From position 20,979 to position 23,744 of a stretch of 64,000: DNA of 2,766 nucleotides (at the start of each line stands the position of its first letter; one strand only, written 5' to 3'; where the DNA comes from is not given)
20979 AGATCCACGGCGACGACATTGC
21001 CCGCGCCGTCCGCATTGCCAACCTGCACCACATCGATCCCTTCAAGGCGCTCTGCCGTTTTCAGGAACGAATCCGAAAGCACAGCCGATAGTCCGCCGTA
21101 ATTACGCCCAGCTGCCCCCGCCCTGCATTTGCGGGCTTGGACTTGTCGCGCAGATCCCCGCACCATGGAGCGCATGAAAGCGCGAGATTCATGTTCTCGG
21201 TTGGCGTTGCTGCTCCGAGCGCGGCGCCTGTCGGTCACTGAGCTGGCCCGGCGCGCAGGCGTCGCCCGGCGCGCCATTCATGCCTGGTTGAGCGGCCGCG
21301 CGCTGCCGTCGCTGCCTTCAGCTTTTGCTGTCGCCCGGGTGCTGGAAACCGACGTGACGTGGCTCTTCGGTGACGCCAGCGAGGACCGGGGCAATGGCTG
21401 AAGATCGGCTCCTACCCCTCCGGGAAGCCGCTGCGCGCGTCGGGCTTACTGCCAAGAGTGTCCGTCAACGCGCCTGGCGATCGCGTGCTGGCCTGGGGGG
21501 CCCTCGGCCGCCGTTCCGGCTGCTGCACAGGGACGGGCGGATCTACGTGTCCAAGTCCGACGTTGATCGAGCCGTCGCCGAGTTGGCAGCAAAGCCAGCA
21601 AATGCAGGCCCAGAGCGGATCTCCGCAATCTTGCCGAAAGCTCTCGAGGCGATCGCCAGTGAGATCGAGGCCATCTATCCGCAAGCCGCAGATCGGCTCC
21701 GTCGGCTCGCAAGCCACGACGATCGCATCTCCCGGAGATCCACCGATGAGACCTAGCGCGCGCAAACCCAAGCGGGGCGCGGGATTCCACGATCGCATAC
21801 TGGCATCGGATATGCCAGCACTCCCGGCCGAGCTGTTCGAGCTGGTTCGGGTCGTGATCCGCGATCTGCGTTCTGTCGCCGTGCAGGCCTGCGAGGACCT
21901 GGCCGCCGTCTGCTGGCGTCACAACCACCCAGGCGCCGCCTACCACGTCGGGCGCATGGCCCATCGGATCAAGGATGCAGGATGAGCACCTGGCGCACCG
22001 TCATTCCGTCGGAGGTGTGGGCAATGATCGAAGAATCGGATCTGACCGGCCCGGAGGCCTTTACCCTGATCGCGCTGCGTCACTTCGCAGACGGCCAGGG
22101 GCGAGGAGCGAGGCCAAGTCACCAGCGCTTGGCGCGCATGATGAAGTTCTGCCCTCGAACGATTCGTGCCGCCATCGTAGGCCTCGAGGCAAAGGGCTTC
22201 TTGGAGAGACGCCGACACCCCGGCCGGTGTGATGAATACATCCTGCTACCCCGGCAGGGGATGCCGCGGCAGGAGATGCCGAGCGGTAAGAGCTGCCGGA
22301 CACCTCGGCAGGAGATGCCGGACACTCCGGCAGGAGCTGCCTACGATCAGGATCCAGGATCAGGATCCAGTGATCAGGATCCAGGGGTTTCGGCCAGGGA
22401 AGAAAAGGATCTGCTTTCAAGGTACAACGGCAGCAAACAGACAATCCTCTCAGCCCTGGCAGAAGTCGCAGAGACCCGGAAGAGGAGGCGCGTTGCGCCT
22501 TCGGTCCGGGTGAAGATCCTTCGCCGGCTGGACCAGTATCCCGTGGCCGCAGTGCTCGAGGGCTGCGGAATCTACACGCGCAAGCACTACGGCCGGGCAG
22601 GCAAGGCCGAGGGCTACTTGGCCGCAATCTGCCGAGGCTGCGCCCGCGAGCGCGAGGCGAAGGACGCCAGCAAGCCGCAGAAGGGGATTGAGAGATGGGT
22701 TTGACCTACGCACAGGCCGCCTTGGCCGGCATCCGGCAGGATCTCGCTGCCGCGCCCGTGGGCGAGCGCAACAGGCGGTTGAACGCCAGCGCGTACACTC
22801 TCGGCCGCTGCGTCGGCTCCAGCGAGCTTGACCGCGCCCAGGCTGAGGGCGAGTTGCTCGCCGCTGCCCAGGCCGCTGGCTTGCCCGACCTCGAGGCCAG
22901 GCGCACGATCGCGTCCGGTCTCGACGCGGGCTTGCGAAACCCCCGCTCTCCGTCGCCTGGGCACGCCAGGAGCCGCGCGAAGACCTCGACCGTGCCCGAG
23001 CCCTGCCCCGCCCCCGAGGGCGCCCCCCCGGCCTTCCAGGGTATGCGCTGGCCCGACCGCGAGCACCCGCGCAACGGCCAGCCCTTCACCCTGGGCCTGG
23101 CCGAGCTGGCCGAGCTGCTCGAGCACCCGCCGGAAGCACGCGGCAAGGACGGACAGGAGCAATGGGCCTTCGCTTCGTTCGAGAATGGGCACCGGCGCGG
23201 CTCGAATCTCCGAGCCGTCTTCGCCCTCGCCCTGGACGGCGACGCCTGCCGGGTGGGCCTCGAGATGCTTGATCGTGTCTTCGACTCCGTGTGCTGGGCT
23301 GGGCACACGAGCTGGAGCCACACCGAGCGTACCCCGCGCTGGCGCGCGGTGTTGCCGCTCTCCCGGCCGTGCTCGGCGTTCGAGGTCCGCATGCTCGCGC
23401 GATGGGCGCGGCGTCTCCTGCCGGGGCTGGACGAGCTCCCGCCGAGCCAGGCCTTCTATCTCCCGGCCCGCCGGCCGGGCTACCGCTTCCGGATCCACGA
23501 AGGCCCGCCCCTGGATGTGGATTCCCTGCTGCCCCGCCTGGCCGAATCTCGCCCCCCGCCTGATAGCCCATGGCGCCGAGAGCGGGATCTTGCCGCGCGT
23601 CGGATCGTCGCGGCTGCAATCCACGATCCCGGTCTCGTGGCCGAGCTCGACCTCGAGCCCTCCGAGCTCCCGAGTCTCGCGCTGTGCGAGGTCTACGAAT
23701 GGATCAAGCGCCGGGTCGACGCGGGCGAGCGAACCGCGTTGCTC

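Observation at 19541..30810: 11.27-kb integrated element with replication and TerS-like genes but no virion genes: a PICI-like satellite in a Myxococcota-type genome?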

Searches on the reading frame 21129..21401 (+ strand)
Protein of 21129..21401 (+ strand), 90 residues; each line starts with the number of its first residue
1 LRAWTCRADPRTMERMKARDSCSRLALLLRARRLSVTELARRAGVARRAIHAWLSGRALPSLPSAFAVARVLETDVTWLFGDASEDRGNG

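Call 9: search_protein_families(library=pfam, max_evalue=0.1, proteins=[window:21129-21401:+])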
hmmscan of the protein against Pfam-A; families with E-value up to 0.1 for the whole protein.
window:21129-21401:+ (90 aa): 16 families
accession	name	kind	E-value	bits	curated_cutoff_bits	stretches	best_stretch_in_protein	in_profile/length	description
PF01381.28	HTH_3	-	7e-10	39.2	23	1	28-79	4-55/55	Helix-turn-helix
PF13560.12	HTH_31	-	9.1e-06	26.3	27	1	24-75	5-57/64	Helix-turn-helix domain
PF13443.12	HTH_26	-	0.00023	21.8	22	1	24-75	1-53/63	Cro/C1-type HTH DNA-binding domain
PF12844.13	HTH_19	-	0.00028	21.2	30.2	1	24-75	3-54/64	Helix-turn-helix domain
PF21476.4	PF0610-like_N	-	0.0042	17.7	33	1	24-51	5-32/50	PF0610-like, N-terminal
PF13384.12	HTH_23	-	0.0063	16.7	24.6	1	25-55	9-39/50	Homeodomain-like domain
PF15943.11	YdaS_toxin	-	0.0069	16.6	30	1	37-57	12-32/65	Bacterial toxin YdaS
PF13404.12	HTH_AsnC-type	-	0.0093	16.2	27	1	25-52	9-36/42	AsnC-type helix-turn-helix domain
PF00440.29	TetR_N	-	0.018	15.3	24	1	33-51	16-34/47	Bacterial regulatory proteins, tetR family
PF08279.18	HTH_11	-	0.024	15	25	1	25-51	6-33/55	HTH domain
PF13693.12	HTH_35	-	0.027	14.9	25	1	29-81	11-60/75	Winged helix-turn-helix DNA-binding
PF09339.16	HTH_IclR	-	0.031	14.5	22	1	26-51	10-36/52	IclR helix-turn-helix domain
PF13412.12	HTH_24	-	0.035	14.1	21.9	1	25-51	9-35/48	Winged helix-turn-helix DNA-binding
PF13551.12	HTH_29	-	0.052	14.1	28.1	1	25-54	3-33/64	Winged helix-turn helix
PF13411.12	MerR_1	-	0.065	13.8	21.6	0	35-55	2-22/69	MerR HTH family regulatory protein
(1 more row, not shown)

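Call 11: search_protein_families(library=phrogs, max_evalue=0.1, proteins=[window:21129-21401:+])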
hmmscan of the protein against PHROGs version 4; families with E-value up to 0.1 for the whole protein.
window:21129-21401:+ (90 aa): 28 families (the best 25 are shown)
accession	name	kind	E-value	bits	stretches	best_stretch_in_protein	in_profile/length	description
phrog_8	-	transcription regulation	7.2e-11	43.1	1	19-86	165-222/346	transcriptional regulator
phrog_3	-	transcription regulation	4.4e-10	40.9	1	9-85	77-151/430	transcriptional repressor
phrog_2328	-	transcription regulation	2.8e-09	37.8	1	19-85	14-80/128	transcriptional repressor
phrog_4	-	transcription regulation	4e-08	33.7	1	13-87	123-199/400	transcriptional repressor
phrog_2439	-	transcription regulation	5.4e-07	29.8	1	23-82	10-69/367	transcriptional regulator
phrog_2967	-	transcription regulation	3.9e-05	24.3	1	16-85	6-75/225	transcriptional regulator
phrog_4268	-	transcription regulation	6.7e-05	24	1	24-77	39-90/96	transcriptional repressor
phrog_4836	-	transcription regulation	7.7e-05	23.3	1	31-84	86-139/194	CII-like regulator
phrog_1373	-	transcription regulation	8.7e-05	23.6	1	29-84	72-127/166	transcriptional regulator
phrog_5823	-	transcription regulation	0.00033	20.9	1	23-86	9-73/404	transcriptional regulator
phrog_35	-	transcription regulation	0.00043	21.4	1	32-63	85-115/181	transcriptional repressor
phrog_664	-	DNA, RNA and nucleotide metabolism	0.00093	20.1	1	14-60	83-127/210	DNA binding protein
phrog_4583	-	transcription regulation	0.0012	19.9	1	28-86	18-76/81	transcriptional repressor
phrog_3037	-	transcription regulation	0.0033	18.2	1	34-85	29-80/189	transcriptional repressor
phrog_4739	-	unknown function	0.006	17.2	1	17-85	64-132/167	-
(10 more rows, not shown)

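Call 61: search_protein_families(library=ncbifam, max_evalue=0.1, proteins=[window:21165-21401:+])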
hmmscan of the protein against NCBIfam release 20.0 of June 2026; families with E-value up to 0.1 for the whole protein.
window:21165-21401:+ (78 aa): 10 families
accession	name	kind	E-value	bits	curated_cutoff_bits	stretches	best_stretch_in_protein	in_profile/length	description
NF007257.0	PRK09706.1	subfamily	1.6e-05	24.7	101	1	18-72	15-70/135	transcriptional repressor DicA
NF041951.1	phage_RstR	subfamily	0.00015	22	80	1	12-74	6-68/108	RstR family transcriptional repressor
TIGR02684.1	dnstrm_HI1420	hypoth_equivalog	0.00058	20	53.7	1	17-64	39-86/89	addiction module antidote protein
NF010465.0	PRK13890.1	equivalog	0.0016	18.5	96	1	16-70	13-67/121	conjugal transfer protein TrbA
NF003162.0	PRK04140.1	equivalog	0.0052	15.9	263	1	19-65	137-183/317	transcriptional regulator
TIGR02607.1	antidote_HigA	equivalog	0.0083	15.9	47.7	1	18-66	17-66/81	HigA family addiction module antitoxin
NF046037.1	carphisopro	domain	0.0085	16.3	38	1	24-49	11-36/54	carph-isopro domain-containing protein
NF047595.1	IS66_ISRel24_TnpA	equivalog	0.015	15.9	74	1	19-46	19-46/113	IS66-like element accessory protein TnpA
NF047542.1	telomere_Tap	equivalog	0.039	12.6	600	1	17-62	26-71/695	telomere-associated protein Tap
NF008853.0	PRK11891.1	equivalog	0.054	12.1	560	1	17-44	13-40/430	aspartate carbamoyltransferase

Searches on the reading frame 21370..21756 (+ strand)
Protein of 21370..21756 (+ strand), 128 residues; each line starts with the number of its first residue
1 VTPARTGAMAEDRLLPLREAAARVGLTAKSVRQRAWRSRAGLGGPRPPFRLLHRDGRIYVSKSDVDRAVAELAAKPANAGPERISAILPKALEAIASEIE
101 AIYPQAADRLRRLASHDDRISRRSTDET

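Call 9: search_protein_families(library=pfam, max_evalue=0.1, proteins=[window:21370-21756:+])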
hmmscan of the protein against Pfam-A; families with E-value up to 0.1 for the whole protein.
window:21370-21756:+ (128 aa): 1 family
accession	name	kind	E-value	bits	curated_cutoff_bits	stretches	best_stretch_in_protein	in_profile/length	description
PF04545.22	Sigma70_r4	-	0.047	13.7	24.1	0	15-34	21-40/50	Sigma-70, region 4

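Call 11: search_protein_families(library=phrogs, max_evalue=0.1, proteins=[window:21370-21756:+])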
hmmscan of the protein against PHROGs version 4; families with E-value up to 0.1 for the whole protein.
window:21370-21756:+ (128 aa): 2 families
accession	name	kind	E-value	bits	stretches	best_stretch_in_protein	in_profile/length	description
phrog_66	-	integration and excision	4.2e-07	31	1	8-109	87-177/412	excisionase and transcriptional regulator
phrog_597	-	DNA, RNA and nucleotide metabolism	0.014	16.4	1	1-50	99-145/200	DNA binding protein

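Call 61: search_protein_families(library=ncbifam, max_evalue=0.1, proteins=[window:21394-21756:+])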
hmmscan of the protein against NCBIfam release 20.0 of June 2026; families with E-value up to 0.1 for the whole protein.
window:21394-21756:+ (120 aa): 0 families

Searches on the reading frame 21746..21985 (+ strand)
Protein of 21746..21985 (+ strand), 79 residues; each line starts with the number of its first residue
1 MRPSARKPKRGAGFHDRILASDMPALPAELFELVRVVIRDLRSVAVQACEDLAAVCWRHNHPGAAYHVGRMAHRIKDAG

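Call 38: search_protein_families(library=padloc, max_evalue=0.01, proteins=[window:21746-21985:+])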
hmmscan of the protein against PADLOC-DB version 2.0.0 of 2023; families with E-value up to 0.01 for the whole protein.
window:21746-21985:+ (79 aa): 0 families

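Call 61: search_protein_families(library=ncbifam, max_evalue=0.1, proteins=[window:21746-21985:+])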
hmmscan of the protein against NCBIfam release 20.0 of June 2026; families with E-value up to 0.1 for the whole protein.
window:21746-21985:+ (79 aa): 0 families

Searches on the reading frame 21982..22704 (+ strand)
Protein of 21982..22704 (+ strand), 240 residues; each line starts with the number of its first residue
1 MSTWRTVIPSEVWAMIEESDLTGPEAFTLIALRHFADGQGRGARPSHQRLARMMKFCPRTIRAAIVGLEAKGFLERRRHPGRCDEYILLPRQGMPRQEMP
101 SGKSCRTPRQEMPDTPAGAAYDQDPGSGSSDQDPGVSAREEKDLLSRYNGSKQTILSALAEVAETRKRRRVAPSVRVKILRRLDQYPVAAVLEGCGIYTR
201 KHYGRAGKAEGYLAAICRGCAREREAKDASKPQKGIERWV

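Call 9: search_protein_families(library=pfam, max_evalue=0.1, proteins=[window:21982-22704:+])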
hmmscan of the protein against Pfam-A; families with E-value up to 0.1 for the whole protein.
window:21982-22704:+ (240 aa): 5 families
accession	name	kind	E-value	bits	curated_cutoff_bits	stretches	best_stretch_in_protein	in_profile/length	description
PF13730.12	HTH_36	-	3.4e-05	24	25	1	21-74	3-55/55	Helix-turn-helix domain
PF00392.27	GntR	-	0.0011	19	27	1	45-79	25-59/64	Bacterial regulatory proteins, gntR family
PF13551.12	HTH_29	-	0.018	15.5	28.1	1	32-82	5-52/64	Winged helix-turn helix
PF01726.22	LexA_DNA_bind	-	0.038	14.2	23.7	0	41-82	22-64/65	LexA DNA binding domain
PF01047.28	MarR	-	0.055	13.8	24.6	0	48-80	21-53/59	MarR family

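Call 11: search_protein_families(library=phrogs, max_evalue=0.1, proteins=[window:21982-22704:+])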
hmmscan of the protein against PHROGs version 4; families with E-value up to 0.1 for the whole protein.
window:21982-22704:+ (240 aa): 10 families
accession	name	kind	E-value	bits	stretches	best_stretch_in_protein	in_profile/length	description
phrog_270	-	DNA, RNA and nucleotide metabolism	1.5e-08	35.4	1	15-141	39-165/383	replication initiation protein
phrog_391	-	DNA, RNA and nucleotide metabolism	4.2e-06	27.6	1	16-142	10-140/298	replication initiation O-like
phrog_4617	-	DNA, RNA and nucleotide metabolism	0.00043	21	1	28-86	22-84/223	replication initiation protein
phrog_3502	-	unknown function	0.0014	19.7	1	15-79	43-106/131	-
phrog_1032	-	DNA, RNA and nucleotide metabolism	0.011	16.7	1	29-128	23-120/281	replication initiation protein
phrog_678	-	DNA, RNA and nucleotide metabolism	0.013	16.1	1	26-79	76-120/346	replication initiation O-like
phrog_8540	-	DNA, RNA and nucleotide metabolism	0.015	16.5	1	27-82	21-75/196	replication initiation O-like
phrog_11896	-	DNA, RNA and nucleotide metabolism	0.062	14.2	0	10-77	7-73/225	primosomal protein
phrog_36008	-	unknown function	0.081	13.1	0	38-88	56-107/345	-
phrog_10724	-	unknown function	0.082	13.3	0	45-81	32-68/253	-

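Call 61: search_protein_families(library=ncbifam, max_evalue=0.1, proteins=[window:21982-22704:+])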
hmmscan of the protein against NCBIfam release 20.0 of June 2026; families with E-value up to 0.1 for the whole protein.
window:21982-22704:+ (240 aa): 1 family
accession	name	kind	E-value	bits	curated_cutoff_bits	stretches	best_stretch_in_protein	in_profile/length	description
TIGR02018.2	his_ut_repres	equivalog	0.0027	17.1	220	0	45-81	24-60/226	histidine utilization transcriptional repressor HutC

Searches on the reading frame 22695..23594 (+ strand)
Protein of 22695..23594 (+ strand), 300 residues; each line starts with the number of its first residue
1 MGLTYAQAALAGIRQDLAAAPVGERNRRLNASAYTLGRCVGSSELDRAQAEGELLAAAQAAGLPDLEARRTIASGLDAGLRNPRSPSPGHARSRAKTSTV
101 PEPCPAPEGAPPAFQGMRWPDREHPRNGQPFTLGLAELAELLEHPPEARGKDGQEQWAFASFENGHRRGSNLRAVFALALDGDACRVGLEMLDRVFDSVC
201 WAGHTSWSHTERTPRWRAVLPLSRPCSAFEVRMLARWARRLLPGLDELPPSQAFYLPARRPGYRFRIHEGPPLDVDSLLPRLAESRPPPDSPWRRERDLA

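Call 69: search_solved_structures(query=A2, max_evalue=10, show_alignments=2)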
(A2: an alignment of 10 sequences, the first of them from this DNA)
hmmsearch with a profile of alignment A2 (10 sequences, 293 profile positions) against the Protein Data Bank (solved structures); distinct sequences matched with E-value up to 10: 2.
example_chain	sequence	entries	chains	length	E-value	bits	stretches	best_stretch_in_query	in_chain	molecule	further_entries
6hiv_CO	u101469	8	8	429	0.62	12.3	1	215-278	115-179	uS15m | Mitochondrial ribosomal protein S15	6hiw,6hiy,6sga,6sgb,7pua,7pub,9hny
3sr9_A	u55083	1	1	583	1.2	11.3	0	106-135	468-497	Receptor-type tyrosine-protein phosphatase S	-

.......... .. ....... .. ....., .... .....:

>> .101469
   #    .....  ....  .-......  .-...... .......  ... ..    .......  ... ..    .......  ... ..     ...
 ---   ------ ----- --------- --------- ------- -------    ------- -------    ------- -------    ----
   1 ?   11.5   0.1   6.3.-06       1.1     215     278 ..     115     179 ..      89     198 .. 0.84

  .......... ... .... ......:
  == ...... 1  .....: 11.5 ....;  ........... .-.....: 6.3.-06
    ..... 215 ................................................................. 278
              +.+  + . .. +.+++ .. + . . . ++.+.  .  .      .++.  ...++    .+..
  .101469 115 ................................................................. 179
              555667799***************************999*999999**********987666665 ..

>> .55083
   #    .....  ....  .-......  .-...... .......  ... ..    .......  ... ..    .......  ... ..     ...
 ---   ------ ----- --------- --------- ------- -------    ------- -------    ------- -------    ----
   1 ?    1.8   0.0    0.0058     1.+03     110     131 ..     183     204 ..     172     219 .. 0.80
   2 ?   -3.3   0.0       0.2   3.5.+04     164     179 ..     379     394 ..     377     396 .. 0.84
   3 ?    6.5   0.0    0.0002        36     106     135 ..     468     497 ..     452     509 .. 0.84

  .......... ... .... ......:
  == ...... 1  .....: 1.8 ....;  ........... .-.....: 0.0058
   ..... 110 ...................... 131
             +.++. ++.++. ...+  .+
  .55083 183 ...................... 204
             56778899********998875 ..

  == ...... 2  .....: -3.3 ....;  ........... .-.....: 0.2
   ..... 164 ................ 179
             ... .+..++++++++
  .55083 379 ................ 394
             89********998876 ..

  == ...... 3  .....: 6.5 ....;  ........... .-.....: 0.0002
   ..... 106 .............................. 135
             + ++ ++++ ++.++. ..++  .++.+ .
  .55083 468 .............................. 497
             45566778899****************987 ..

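Call 74: find_homologous_proteins(query=A2, max_evalue=0.00001)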
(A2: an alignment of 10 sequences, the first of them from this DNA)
Query A2 (10 sequences) (300 aa, profile of the alignment): 10 proteins with E <= 0.00001 among 8000 candidates.
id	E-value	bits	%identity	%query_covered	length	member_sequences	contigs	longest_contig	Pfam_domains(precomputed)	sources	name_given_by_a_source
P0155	6.9e-95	336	32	82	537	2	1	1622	PF13384.13,PF13481.13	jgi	jgi:hypothetical protein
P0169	1.3e-18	85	44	24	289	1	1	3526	PF09250.17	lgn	-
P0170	6.1e-18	83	48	29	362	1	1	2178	PF13481.13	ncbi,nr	ncbi:MAG TPA: AAA family ATPase, partial [Sporichthya sp.]|nr:AAA family ATPase [Sporichthya sp.]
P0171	1.4e-17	82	46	28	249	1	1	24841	-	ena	-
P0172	6.0e-17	80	54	28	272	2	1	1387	PF09250.17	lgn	-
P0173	1.9e-16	78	43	27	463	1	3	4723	PF13481.13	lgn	-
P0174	2.1e-16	78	44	21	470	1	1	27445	PF13481.13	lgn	-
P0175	2.2e-14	71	48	28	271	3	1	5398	PF09250.17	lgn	-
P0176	7.9e-12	63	43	28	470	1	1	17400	PF13481.13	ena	-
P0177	1.8e-7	49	43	23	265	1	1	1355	PF09250.17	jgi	jgi:hypothetical protein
